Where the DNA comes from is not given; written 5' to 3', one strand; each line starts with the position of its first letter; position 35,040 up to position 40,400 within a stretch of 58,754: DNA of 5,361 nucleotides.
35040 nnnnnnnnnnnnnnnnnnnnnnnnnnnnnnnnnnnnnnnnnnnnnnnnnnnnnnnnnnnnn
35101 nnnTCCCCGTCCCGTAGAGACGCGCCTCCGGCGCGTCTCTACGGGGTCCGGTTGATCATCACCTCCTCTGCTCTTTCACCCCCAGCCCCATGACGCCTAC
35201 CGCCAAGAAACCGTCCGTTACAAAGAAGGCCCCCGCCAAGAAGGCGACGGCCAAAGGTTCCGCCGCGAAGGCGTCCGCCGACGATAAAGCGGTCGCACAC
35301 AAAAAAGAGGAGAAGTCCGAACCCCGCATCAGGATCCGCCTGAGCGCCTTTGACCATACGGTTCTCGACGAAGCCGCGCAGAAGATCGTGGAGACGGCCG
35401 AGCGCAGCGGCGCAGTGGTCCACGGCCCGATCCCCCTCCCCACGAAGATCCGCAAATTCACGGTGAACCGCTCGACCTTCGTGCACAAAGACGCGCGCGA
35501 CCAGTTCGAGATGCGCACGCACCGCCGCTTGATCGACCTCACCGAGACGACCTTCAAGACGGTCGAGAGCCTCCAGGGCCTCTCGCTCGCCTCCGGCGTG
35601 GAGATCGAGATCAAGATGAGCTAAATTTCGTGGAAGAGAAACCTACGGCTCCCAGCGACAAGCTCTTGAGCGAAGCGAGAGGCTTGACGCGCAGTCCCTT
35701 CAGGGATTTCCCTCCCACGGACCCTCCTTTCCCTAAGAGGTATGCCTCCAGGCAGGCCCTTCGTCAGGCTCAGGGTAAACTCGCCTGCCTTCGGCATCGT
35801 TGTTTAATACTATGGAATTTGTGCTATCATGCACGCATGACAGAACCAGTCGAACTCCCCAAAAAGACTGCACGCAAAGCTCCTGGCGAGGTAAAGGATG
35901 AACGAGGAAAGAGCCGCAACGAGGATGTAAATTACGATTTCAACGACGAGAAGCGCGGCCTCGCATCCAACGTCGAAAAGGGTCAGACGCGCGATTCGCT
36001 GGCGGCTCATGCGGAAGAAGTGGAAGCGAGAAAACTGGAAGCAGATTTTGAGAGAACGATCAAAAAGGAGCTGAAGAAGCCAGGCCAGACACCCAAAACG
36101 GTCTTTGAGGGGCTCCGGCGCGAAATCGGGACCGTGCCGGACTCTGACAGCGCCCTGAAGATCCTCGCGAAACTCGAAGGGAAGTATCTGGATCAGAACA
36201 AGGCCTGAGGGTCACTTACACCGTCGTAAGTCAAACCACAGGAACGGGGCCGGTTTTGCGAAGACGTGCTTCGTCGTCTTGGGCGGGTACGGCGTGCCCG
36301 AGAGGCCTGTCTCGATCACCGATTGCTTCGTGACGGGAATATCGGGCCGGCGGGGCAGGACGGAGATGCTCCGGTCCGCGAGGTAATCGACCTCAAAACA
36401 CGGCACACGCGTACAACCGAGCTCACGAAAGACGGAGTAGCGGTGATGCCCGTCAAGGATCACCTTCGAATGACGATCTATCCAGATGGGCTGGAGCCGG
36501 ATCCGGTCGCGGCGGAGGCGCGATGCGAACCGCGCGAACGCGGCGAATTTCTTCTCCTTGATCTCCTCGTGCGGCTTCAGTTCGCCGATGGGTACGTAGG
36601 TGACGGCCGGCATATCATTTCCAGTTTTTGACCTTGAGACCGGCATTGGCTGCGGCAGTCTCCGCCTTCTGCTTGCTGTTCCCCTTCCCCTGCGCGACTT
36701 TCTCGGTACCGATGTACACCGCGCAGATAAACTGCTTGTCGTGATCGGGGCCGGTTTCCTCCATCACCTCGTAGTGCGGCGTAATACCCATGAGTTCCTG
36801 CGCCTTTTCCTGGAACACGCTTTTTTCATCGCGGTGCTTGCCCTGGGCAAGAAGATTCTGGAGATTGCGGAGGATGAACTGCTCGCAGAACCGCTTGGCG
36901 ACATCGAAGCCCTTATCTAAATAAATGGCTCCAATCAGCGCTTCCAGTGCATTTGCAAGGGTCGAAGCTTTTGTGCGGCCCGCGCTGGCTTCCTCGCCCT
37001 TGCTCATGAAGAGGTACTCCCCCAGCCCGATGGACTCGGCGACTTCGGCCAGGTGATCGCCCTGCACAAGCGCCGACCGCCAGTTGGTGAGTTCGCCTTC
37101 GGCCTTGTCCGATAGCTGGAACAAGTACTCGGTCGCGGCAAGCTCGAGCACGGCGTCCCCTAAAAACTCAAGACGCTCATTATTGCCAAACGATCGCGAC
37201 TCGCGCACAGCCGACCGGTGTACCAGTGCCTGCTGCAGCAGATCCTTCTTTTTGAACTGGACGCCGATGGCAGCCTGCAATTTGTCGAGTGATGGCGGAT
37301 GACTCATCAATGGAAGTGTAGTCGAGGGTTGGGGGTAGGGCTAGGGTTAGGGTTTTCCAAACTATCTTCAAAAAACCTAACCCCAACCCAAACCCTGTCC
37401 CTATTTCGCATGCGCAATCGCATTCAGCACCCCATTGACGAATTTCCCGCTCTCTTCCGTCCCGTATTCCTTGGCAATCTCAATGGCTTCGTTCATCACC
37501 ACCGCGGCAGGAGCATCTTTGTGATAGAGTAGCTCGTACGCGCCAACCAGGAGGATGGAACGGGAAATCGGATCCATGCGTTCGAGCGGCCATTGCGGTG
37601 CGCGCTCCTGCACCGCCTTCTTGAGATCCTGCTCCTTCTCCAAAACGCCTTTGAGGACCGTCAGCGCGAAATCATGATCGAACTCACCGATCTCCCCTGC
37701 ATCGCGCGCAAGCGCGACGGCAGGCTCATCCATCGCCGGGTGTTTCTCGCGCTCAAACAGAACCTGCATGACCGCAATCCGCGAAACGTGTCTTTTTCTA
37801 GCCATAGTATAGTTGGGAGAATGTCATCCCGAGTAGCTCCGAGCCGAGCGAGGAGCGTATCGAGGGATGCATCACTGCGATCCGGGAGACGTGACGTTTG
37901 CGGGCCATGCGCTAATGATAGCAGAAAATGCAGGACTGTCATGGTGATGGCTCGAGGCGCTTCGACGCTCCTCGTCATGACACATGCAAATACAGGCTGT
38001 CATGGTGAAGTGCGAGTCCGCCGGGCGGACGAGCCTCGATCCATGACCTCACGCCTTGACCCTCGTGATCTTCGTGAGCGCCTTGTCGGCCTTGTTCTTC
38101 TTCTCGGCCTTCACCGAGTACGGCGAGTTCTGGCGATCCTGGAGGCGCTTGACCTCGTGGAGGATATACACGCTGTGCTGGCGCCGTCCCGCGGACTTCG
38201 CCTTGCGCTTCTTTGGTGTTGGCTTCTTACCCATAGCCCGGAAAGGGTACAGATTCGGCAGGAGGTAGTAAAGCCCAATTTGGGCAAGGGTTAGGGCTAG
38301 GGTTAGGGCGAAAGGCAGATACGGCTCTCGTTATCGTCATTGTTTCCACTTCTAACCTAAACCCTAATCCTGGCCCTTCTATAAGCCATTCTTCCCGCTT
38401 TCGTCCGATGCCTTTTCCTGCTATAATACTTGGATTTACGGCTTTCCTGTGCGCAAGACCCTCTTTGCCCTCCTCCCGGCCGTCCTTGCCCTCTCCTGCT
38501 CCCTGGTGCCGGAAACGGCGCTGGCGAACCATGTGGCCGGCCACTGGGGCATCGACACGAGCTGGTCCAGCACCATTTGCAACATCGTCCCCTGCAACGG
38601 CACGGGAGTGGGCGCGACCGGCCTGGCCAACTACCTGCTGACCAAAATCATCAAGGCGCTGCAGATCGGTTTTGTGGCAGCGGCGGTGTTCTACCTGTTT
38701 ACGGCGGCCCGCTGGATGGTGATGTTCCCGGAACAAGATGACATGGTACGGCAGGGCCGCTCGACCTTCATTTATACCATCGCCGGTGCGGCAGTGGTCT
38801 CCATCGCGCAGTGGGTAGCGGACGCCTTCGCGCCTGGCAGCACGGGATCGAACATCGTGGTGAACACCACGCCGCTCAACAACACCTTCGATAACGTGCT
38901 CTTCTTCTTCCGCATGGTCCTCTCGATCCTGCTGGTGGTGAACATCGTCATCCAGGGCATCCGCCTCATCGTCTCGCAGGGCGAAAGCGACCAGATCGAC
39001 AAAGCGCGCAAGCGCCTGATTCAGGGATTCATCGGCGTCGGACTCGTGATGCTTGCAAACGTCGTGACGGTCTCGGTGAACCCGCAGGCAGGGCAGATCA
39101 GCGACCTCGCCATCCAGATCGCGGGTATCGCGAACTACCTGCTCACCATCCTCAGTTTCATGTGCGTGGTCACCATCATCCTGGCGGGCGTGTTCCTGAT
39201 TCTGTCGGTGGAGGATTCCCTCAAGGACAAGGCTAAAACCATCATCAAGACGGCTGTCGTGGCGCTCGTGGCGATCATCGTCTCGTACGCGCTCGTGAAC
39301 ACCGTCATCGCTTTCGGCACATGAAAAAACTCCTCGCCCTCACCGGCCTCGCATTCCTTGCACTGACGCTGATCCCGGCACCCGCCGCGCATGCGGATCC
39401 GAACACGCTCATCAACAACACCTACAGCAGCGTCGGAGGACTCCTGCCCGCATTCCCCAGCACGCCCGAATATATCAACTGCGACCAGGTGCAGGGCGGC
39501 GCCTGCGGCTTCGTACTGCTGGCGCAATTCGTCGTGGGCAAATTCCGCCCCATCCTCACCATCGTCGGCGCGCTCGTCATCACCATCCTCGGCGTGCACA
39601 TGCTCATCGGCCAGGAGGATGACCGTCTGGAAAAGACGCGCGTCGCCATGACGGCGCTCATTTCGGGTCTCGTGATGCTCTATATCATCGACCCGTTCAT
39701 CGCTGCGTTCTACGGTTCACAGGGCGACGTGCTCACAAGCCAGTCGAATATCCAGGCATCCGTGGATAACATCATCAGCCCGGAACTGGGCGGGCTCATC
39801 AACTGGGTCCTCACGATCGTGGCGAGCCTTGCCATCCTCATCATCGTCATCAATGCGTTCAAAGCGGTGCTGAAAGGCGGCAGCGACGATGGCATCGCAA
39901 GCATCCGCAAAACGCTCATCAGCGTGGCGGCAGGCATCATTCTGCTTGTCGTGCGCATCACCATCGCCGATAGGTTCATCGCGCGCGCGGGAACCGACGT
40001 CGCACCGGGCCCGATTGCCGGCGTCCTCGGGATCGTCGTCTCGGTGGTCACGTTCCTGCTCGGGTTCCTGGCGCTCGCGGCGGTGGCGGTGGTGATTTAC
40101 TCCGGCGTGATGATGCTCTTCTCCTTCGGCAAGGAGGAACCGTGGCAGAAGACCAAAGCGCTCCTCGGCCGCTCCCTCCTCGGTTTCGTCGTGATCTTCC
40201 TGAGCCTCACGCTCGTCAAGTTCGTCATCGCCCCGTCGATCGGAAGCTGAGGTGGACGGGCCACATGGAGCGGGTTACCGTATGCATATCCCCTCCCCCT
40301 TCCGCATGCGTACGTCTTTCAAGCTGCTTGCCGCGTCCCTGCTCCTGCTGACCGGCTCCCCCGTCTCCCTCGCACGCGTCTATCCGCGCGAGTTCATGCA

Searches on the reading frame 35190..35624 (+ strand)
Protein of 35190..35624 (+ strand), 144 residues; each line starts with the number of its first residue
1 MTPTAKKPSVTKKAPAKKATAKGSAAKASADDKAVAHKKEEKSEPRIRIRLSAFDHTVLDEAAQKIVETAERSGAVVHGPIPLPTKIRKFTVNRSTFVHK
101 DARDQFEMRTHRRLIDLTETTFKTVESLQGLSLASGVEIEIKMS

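Call 120: search_protein_families(library=pfam, proteins=[window:35190-35624:+], max_evalue=0.001)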
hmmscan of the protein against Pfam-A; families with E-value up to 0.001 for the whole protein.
window:35190-35624:+ (144 aa): 1 family
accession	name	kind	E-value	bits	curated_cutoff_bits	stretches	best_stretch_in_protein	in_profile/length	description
PF00338.27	Ribosomal_S10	-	1.2e-31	109.4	21.2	1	48-142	1-98/98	Ribosomal protein S10p/S20e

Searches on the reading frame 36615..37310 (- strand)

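Call 120: search_protein_families(library=pfam, proteins=[window:36615-37310:-], max_evalue=0.001)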
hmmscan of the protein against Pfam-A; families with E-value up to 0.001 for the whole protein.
window:36615-37310:- (231 aa): 4 families
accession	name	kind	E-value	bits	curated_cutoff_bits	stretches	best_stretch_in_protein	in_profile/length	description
PF14622.11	Ribonucleas_3_3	-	3.4e-41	140.9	35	1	22-149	2-127/128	Ribonuclease-III-like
PF00636.31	Ribonuclease_3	-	1.1e-24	87.5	27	1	45-134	1-102/102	Ribonuclease III domain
PF00035.32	dsrm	-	1.3e-14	55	23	1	163-226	2-64/66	Double-stranded RNA binding motif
PF22935.1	RM44_endonuclase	-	1.7e-05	25.4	27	1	22-129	20-139/139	Large ribosomal subunit protein mL44, endonuclease domain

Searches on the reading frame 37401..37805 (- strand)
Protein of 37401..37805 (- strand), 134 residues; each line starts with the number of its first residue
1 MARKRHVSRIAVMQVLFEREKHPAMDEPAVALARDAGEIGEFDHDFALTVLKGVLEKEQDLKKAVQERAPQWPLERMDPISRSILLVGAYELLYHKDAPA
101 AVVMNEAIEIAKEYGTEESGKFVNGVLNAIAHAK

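Call 120: search_protein_families(library=pfam, proteins=[window:37401-37805:-], max_evalue=0.001)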
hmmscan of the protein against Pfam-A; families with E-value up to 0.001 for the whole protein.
window:37401-37805:- (134 aa): 1 family
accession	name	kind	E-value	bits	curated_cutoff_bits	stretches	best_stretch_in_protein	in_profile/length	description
PF01029.23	NusB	-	8.6e-32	110.8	23.1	1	8-131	3-132/133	NusB family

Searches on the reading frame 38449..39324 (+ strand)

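Call 19: search_protein_families(library=pfam, proteins=[window:38449-39324:+], max_evalue=0.001)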
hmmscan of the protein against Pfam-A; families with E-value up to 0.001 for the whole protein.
window:38449-39324:+ (291 aa): 1 family
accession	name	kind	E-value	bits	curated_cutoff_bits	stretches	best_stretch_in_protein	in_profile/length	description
PF18895.5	T4SS_pilin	-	1.2e-14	54.6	26.6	1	141-207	3-68/71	Type IV secretion system pilin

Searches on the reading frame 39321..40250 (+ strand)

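Call 19: search_protein_families(library=pfam, proteins=[window:39321-40250:+], max_evalue=0.001)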
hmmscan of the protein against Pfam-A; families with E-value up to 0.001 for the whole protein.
window:39321-40250:+ (309 aa): 1 family
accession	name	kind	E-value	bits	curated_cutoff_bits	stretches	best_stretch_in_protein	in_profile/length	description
PF18895.5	T4SS_pilin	-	4.6e-06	27.1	26.6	0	158-212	11-64/71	Type IV secretion system pilin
